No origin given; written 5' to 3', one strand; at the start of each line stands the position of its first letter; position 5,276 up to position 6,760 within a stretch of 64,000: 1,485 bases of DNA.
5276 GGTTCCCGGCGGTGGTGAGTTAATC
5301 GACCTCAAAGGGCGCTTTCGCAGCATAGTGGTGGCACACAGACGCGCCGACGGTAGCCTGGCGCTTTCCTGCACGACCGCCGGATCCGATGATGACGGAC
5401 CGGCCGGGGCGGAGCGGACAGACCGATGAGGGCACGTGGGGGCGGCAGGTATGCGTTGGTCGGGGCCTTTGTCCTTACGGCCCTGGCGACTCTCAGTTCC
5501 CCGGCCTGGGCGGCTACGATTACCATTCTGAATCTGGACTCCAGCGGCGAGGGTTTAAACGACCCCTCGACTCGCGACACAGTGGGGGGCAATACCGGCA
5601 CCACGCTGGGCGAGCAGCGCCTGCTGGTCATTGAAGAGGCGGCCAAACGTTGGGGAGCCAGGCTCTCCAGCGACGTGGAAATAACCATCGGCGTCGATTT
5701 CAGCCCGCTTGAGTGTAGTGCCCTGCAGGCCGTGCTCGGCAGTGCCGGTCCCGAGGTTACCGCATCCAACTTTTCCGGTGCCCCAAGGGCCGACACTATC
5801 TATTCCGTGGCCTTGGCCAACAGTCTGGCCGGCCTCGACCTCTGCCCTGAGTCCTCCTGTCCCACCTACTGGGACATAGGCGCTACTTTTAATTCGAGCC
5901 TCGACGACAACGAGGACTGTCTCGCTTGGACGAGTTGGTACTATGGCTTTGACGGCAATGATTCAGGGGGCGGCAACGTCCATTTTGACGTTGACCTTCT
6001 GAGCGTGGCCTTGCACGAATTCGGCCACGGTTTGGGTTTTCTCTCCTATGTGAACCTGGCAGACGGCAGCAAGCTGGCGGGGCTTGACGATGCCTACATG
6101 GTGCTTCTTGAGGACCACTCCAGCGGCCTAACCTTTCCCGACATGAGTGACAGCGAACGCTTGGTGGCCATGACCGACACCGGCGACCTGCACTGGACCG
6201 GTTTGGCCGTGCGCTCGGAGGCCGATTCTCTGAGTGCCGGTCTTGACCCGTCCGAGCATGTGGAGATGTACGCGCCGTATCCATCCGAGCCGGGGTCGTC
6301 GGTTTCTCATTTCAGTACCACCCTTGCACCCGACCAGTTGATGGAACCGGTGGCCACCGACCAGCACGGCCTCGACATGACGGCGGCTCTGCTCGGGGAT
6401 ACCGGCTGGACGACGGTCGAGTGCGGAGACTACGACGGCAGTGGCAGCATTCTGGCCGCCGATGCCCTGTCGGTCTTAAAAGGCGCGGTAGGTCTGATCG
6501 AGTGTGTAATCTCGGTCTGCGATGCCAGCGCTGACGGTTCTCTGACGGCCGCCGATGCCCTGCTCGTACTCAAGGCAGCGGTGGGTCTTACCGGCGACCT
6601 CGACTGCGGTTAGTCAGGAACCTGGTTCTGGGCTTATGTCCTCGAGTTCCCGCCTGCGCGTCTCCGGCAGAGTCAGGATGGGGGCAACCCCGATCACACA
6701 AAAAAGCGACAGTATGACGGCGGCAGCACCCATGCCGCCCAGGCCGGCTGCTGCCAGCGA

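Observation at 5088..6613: Candidate small secreted protein translationally coupled (ATGA) to a secreted HExxH metalloprotease that carries dockerin repeats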

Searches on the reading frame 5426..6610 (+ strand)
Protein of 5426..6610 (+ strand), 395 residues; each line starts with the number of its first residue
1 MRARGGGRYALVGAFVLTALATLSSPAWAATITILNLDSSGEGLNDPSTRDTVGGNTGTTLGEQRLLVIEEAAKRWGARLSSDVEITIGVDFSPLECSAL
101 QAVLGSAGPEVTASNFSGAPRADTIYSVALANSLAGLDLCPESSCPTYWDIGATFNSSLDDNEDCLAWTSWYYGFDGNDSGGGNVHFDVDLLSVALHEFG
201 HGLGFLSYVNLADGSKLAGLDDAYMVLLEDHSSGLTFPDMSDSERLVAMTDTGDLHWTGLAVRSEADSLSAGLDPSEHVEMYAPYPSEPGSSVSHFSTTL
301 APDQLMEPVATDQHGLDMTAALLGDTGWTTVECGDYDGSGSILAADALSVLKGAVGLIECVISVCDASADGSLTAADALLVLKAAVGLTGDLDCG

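Call 3: search_protein_families(library=pfam, proteins=[window:5426-6610:+], max_evalue=1)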
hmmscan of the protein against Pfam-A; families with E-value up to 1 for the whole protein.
window:5426-6610:+ (395 aa): 2 families
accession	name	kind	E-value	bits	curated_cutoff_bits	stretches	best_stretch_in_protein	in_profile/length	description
PF00413.30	Peptidase_M10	-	0.025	14.9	24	1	186-205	103-122/159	Matrixin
PF00404.24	Dockerin_1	-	0.038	14.6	22.9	1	334-382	2-53/57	Dockerin type I domain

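Call 4: search_protein_families(library=ncbifam, proteins=[window:5426-6610:+], max_evalue=1)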
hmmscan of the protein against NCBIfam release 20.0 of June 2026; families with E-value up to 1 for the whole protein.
window:5426-6610:+ (395 aa): 1 family
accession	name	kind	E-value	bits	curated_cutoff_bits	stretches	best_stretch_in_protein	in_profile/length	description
NF038122.1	metallo_LGF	subfamily_domain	4.9e-13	49.7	80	2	187-313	139-254/274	NF038122 family metalloprotease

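Call 7: find_homologous_proteins(query=window:5426-6610:+)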
Query window:5426-6610:+ (395 aa): 2540 proteins with E <= 0.001 among 8000 candidates; the best 120 are listed.
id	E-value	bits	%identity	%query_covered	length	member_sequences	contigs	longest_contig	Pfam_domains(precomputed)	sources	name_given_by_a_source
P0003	7.1e-253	857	99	100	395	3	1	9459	-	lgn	-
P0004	2.4e-105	371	52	100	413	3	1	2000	PF00404.25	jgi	-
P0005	2.1e-103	365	51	97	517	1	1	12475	PF00404.25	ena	-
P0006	6.5e-101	357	51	93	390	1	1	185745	-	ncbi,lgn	-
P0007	6.9e-97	343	51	92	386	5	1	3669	-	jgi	-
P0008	1.0e-96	343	51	92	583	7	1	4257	-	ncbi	-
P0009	2.4e-95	338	48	95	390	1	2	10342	-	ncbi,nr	ncbi:MAG: hypothetical protein D6815_04475 [Candidatus Dadabacteria bacterium]|nr:MAG: hypothetical 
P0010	3.5e-95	338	50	92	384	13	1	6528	-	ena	-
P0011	2.0e-94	335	47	99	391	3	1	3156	-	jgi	jgi:hypothetical protein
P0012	3.3e-94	334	47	99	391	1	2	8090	-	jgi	jgi:hypothetical protein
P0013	3.4e-94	334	56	76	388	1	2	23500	-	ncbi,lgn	ncbi:MAG: hypothetical protein ACE5FG_13415 [Myxococcota bacterium]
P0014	2.4e-93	332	48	93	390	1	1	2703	-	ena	-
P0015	3.2e-93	331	50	92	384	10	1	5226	-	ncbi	-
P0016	6.8e-93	330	49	92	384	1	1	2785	-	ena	-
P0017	1.1e-91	326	50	92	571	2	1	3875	-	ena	-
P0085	5.8e-83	297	48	82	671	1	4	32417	PF00404.25,PF00200.29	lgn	-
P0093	1.3e-82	296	50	77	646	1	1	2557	PF00404.25,PF18884.6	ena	-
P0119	4.0e-81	291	51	77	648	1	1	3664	PF00404.25,PF18884.6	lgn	-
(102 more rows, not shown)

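Call 16: find_related_loci(query=A2, collection=genome_contigs, flank=4000)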
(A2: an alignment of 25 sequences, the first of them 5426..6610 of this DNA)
Query A2 (395 aa) in genome_contigs; peptide patterns used: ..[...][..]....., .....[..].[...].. (x = any residue, [..] = any of these).
600 stretches matched a pattern (row limit reached: there are more); 558 encode a relative of the query (tblastn E <= 1e-3); the best 80 are kept; 80 distinct loci.
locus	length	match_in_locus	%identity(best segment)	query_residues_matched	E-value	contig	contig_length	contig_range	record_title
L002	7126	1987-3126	49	8-394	7e-100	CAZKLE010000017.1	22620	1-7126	MAG TPA_asm: uncultured Myxococcales bacterium isolate binchicken_co253_39 genome assembly, contig: NODE_1171_length_226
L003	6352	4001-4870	51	27-328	2e-91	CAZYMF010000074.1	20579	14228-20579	MAG TPA_asm: uncultured Candidatus Binatia bacterium isolate SRP214966_co3_99 genome assembly, contig: NODE_3461_length_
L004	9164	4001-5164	43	1-395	5e-90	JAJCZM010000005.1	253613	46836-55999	MAG: Deltaproteobacteria bacterium isolate OFTM64 OFTM64_4, whole genome shotgun sequence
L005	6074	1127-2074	50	7-335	6e-86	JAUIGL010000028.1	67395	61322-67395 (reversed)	MAG: bacterium isolate Co_bin.149 NODE_3313_length_67395_cov_2.254623, whole genome shotgun sequence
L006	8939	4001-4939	48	17-335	8e-85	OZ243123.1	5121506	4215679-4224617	MAG: Candidatus Multivoradales bacterium isolate 37dedafc-40d8-43fe-ad9b-d79932a92f14 genome assembly, chromosome: 1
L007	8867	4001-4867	49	30-329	2e-83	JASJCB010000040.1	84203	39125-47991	MAG: Acidobacteriota bacterium isolate MO_135.B14 MO_135.c_63, whole genome shotgun sequence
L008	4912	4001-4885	50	30-334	6e-83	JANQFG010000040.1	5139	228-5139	MAG: bacterium isolate PL23a_bin.76 k99_1085058, whole genome shotgun sequence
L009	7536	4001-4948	47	1-330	2e-81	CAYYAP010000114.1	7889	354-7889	MAG TPA_asm: uncultured Thiohalobacter sp. isolate binchicken_co253_150 genome assembly, contig: NODE_7635_length_7889_c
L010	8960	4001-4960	45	10-338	1e-79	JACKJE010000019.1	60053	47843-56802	MAG: Methylobacteriaceae bacterium isolate HK-STAS-PROT-31 HK-STAS-PROT-31_19, whole genome shotgun sequence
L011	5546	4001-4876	50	27-328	1e-79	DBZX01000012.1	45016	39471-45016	MAG TPA_asm: bacterium UBP10_UBA1149 isolate UBA1149 UBA1149_contig_19134, whole genome shotgun sequence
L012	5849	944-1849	48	14-328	2e-79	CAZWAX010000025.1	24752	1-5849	MAG TPA_asm: uncultured Polyangiaceae bacterium isolate SRP302447_co1_427 genome assembly, contig: NODE_5428_length_2475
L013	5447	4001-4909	46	26-335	2e-77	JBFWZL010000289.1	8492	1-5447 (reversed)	MAG: Candidatus Binatia bacterium isolate CA_2019_TPBS_187 NODE_32024_length_8492_cov_3.438255_TPBS, whole genome shotgu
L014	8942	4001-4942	47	29-349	1e-77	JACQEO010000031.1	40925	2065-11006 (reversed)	MAG: Deltaproteobacteria bacterium isolate NC_groundwater_1023_Pr1_S-0.65um_68_39 Montesol18_Sp65_coassembly_scaffold_35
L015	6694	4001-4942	51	10-335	9e-78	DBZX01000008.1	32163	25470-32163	MAG TPA_asm: bacterium UBP10_UBA1149 isolate UBA1149 UBA1149_contig_52596, whole genome shotgun sequence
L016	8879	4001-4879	49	32-328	3e-77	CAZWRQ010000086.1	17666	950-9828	MAG TPA_asm: uncultured Holophagales bacterium isolate binchicken_co269_231 genome assembly, contig: NODE_2924_length_17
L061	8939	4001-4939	37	9-328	1e-57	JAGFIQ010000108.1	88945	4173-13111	MAG: Aridibacter famidurans isolate mag.1 k127_2049048, whole genome shotgun sequence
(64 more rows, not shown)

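Call 25: find_homologous_proteins(query=L061:3626-5035:+)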
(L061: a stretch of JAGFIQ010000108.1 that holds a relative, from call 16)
Query L061:3626-5035:+ (470 aa): 2713 proteins with E <= 0.001 among 8000 candidates; the best 120 are listed.
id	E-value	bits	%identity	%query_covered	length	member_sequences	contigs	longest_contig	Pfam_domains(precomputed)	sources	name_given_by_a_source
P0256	1.3e-169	583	58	100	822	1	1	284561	PF01839.30,PF13517.13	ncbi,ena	-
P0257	5.2e-169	581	59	100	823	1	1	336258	PF01839.30,PF13517.13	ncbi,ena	-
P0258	9.2e-162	557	61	90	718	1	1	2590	PF01839.30,PF13517.13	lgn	-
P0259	1.7e-158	546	55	100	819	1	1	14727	PF13517.13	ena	-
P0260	8.9e-158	544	57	93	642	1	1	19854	PF13620.13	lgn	-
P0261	1.1e-157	543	56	94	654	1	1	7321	PF13620.13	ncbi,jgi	-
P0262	4.2e-156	538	56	94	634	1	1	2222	PF13620.13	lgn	-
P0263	5.8e-156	538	57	94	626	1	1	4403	PF13620.13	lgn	-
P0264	8.0e-155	534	58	93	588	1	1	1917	-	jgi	-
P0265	1.2e-154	533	56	94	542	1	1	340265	-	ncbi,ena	-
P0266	1.3e-154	533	57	94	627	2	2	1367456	PF13620.13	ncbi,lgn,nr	ncbi:MAG: carboxypeptidase regulatory-like domain-containing protein [Acidobacteriota bacterium]|nr:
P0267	2.9e-153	529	56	94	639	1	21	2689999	PF13620.13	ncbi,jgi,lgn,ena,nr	ncbi:MAG: carboxypeptidase regulatory-like domain-containing protein [Acidobacteria bacterium]|jgi:h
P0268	5.7e-153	528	57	93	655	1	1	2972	PF10342.16,PF13620.13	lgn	-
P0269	2.4e-152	526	52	100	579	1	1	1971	-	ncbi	ncbi:MAG: hypothetical protein D6735_13960, partial [Acidobacteria bacterium]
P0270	3.1e-152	526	57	93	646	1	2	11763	PF13620.13,PF22904.4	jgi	jgi:Carboxypeptidase regulatory-like domain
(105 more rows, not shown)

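Call 31: search_solved_structures(query=A2, max_evalue=1, show_alignments=2)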
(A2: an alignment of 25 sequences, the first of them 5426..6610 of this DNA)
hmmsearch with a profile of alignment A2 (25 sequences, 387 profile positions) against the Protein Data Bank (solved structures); distinct sequences matched with E-value up to 1: 8.
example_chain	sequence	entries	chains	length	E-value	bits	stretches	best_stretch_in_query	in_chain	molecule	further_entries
1lml_A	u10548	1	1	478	0.0061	18.6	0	277-320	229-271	LEISHMANOLYSIN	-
8b2q_A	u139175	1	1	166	0.044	15.7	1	173-193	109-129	Karilysin long form Kly38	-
2xs3_A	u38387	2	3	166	0.052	15.5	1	173-193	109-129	KARILYSIN PROTEASE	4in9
2xs4_A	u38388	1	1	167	0.052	15.5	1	173-193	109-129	KARILYSIN PROTEASE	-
5njt_u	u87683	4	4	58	0.43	12.5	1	56-90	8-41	50S ribosomal protein L28 | Large ribosomal subunit protein bL28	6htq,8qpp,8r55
3j9w_B0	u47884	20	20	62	0.44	12.4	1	54-90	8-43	50S ribosomal protein bL28 | 50S ribosomal protein L28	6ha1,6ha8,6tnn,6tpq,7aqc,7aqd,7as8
2ccl_B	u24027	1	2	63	0.8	11.6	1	323-371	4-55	ENDO-1,4-BETA-XYLANASE Y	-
4fl4_A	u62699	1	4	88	0.8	11.6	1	317-371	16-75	Glycoside hydrolase family 9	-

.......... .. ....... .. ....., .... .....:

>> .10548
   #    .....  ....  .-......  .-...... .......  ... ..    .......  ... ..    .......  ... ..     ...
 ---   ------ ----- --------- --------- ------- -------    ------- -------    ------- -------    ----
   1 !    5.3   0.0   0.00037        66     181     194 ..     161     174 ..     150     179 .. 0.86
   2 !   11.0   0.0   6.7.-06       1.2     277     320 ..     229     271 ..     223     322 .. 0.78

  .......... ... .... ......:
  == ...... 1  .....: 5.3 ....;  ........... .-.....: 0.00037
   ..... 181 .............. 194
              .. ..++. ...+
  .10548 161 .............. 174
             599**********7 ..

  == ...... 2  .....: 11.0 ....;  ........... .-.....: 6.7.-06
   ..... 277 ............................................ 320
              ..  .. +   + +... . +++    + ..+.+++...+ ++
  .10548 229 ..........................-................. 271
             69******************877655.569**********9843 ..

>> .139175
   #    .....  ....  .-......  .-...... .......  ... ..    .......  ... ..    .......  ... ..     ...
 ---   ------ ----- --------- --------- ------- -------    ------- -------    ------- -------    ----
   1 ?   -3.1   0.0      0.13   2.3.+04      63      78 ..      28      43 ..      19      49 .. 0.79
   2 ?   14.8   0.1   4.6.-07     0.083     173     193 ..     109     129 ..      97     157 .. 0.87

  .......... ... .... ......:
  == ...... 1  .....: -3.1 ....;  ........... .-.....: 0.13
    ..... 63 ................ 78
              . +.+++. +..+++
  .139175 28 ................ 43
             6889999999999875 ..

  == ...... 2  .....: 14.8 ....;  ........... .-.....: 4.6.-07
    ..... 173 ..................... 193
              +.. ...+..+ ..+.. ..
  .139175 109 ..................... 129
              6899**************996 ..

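Call 35: search_protein_families(library=pfam, alignment_id=A2, max_evalue=0.01)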
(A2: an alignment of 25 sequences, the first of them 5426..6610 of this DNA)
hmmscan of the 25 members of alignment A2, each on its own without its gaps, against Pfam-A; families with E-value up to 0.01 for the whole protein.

A. member 1, window:5426-6610:+ (395 aa): 0 families

B. families by the number of members that match (of 25 scanned): 5 families
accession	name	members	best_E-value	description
PF00404.24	Dockerin_1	12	1.2e-06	Dockerin type I domain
PF13948.11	DUF4215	1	0.00021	Domain of unknown function (DUF4215)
PF08116.16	Toxin_29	1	0.0036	PhTx neurotoxin family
PF01457.22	Peptidase_M8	1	0.0087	Leishmanolysin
PF13442.11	Cytochrome_CBB3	1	0.0096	Cytochrome C oxidase, cbb3-type, subunit III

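Call 51: search_solved_structures(query=A3, max_evalue=1, show_alignments=1)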
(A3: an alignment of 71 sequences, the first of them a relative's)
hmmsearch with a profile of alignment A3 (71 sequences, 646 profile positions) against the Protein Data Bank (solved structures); distinct sequences matched with E-value up to 1: 0.

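Call 53: search_protein_families(library=ncbifam, alignment_id=A2, max_evalue=0.001)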
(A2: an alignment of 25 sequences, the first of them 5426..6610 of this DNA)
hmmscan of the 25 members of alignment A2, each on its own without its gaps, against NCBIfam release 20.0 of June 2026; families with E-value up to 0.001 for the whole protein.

A. member 1, window:5426-6610:+ (395 aa): 1 family
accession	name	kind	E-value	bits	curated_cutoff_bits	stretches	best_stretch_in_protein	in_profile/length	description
NF038122.1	metallo_LGF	subfamily_domain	4.9e-13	49.7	80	2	187-313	139-254/274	NF038122 family metalloprotease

B. families by the number of members that match (of 25 scanned): 2 families
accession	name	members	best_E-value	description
NF038122.1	metallo_LGF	25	1.4e-19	NF038122 family metalloprotease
TIGR02232.1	myxo_disulf_rpt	1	1.4e-09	cysteine-rich acidic repeat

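Call 77: predict_structure(alignment_id=A3)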
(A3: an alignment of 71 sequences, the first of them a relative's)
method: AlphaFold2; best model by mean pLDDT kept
length: 532 residues; sequences in the alignment: 71
mean_pLDDT: 80.2   pTM: 0.80
mean pLDDT of the five models: 80.2, 79.1, 78.4, 77.8, 76.9
residues with pLDDT >= 90: 242; 70-90: 146; 50-70: 90; < 50: 54
segments of 3 or more residues with pLDDT < 50: 114-118, 402-405, 420-432, 495-503, 513-532
pLDDT, mean of each block of 10 residues (from residue 1): 82 86 65 94 94 96 96 89 85 88 87 49 61 69 69 88 97 96 98 93 89 97 94 96 93 95 96 95 95 86 89 89 91 94 95 95 88 85 86 79 56 62 38 73 79 71 66 70 64 48 50 41 34 29
secondary structure, 60 per line:
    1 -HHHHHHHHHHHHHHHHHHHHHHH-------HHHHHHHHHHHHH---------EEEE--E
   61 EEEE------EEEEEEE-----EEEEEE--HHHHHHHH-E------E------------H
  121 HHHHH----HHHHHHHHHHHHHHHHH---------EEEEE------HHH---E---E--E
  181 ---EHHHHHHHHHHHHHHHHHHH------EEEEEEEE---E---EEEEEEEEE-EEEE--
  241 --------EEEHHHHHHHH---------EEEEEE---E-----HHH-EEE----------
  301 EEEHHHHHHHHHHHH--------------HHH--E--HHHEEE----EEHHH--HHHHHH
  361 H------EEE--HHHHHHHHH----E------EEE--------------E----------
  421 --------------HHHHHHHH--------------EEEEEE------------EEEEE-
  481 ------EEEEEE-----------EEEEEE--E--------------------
elements in order: H2-24 H32-44 E54-57 E60-64 E71-77 E83-88 H91-98 H120-125 H130-146 E156-160 H185-203 E210-217 E225-233 E235-238 E249-251 H252-259 E269-274 E288-290 E301-303 H304-315 E341-343 H355-361 E368-370 H373-381 E393-395 H435-442 E457-462 E475-479 E487-492 E504-509

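Call 80: fold_search(model_id=the predicted structure, library=pdb)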
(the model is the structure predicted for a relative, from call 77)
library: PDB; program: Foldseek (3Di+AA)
matches with E <= 10: 120; with E <= 0.001: 0
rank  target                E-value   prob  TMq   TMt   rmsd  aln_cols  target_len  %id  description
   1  5y6q_C                8.0e-01  0.02  0.06  0.05  21.4       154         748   14  Crystal structure of an aldehyde oxidase from Methylobacillus sp. KY4400 (released 2018-01-24)
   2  8cda_L                9.5e-01  0.01  0.05  0.06  20.1       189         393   17  Crystal structure of MAB_4123 from Mycobacterium abscessus (released 2023-05-10)
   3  9pc3_B                1.3e+00  0.01  0.06  0.04  18.4       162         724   11  21bin20S complex (NSF-alphaSNAP-2:1 syntaxin-1a:SNAP-25), non-hydrolyzing, class 12 (released 2025-08-06)
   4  8k8g                  1.9e+00  0.01  0.08  0.13  15.3       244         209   10  De novo design protein -N9 (released 2024-08-07)
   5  7rue_C                2.1e+00  0.03  0.08  0.11  12.9       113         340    8  DAHP synthase complexed with trifluoropyruvate semicarbazone (released 2021-11-17)
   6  7rue_A                2.7e+00  0.02  0.08  0.11  13.4       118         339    8  DAHP synthase complexed with trifluoropyruvate semicarbazone (released 2021-11-17)
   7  4fq0_A                2.8e+00  0.02  0.06  0.15  17.4       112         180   12  Crystal structure of FliG-FliM complex from H. pylori (released 2013-05-08)
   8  8e0u_A                3.0e+00  0.02  0.08  0.11  13.2       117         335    7  DAHP (3-deoxy-D-arabinoheptulosonate-7-phosphate) Synthase complexed with Sulfate in unbound:(bound)2:other conformati (released 2022-10-12)
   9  9nv9_A                3.0e+00  0.02  0.05  0.06  15.0       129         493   11  NSF Mg2+ class 1 heptamer (released 2025-10-01)
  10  1hoe                  3.2e+00  0.04  0.04  0.23  15.2        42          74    7  CRYSTAL STRUCTURE DETERMINATION, REFINEMENT AND THE MOLECULAR MODEL OF THE ALPHA-AMYLASE INHIBITOR HOE-467A (released 1989-04-19)
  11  9rj1                  3.2e+00  0.02  0.06  0.09  10.1        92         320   10  S-methylcysteine synthase (BSAS4) from common bean in complex with PLP, BEZ, and GOL (released 2025-12-03)
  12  8a3w_O                3.2e+00  0.02  0.05  0.11  20.1       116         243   15  CRYO-EM STRUCTURE OF LEISHMANIA MAJOR 80S RIBOSOME : WILD TYPE (released 2023-12-20)
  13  7xbu                  3.2e+00  0.01  0.06  0.06  13.2       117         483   12  Crystal structure of the adenylation domain of CmnG in complex with capreomycidine (released 2023-03-01)
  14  5b55_B                3.4e+00  0.01  0.06  0.09  12.3       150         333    8  Crystal structure of hydrogen sulfide-producing enzyme (Fn1055) D232N mutant in complexed with alpha-aminoacrylate int (released 2017-04-26)
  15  8ymv                  3.6e+00  0.01  0.08  0.09  11.2       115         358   10  X-Ray crystal structure of glycoside hydrolase family 6 cellobiohydrolase from Phanerochaete chrysosporium PcCel6A C240S (released 2025-03-12)
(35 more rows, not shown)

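Call 81: predict_structure(alignment_id=A2)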
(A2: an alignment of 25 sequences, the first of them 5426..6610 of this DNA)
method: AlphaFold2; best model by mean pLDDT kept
length: 395 residues; sequences in the alignment: 25
mean_pLDDT: 83.6   pTM: 0.82
mean pLDDT of the five models: 83.6, 83.3, 83.0, 81.7, 77.7
residues with pLDDT >= 90: 183; 70-90: 144; 50-70: 54; < 50: 14
segments of 3 or more residues with pLDDT < 50: 1-3, 24-26, 182-184, 308-310
pLDDT, mean of each block of 10 residues (from residue 1): 51 61 57 96 96 93 97 89 94 92 91 95 96 95 88 94 83 78 63 91 90 93 94 93 91 87 79 86 71 63 52 72 92 79 89 87 77 88 85 70
secondary structure, 60 per line:
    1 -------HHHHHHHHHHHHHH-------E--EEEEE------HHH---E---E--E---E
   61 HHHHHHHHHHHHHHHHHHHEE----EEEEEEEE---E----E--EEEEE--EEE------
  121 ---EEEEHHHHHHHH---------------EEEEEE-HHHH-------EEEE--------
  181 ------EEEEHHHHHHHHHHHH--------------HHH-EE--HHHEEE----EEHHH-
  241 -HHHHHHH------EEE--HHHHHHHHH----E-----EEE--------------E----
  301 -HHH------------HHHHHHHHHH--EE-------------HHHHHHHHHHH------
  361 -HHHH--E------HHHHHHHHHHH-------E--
elements in order: H8-21 E32-36 H61-79 E86-93 E105-109 E112-114 E124-127 H128-135 E151-156 H158-161 E169-172 E187-190 H191-202 E228-230 H242-248 E255-257 H260-268 E279-281 H317-326 H344-354 H362-365 H375-385
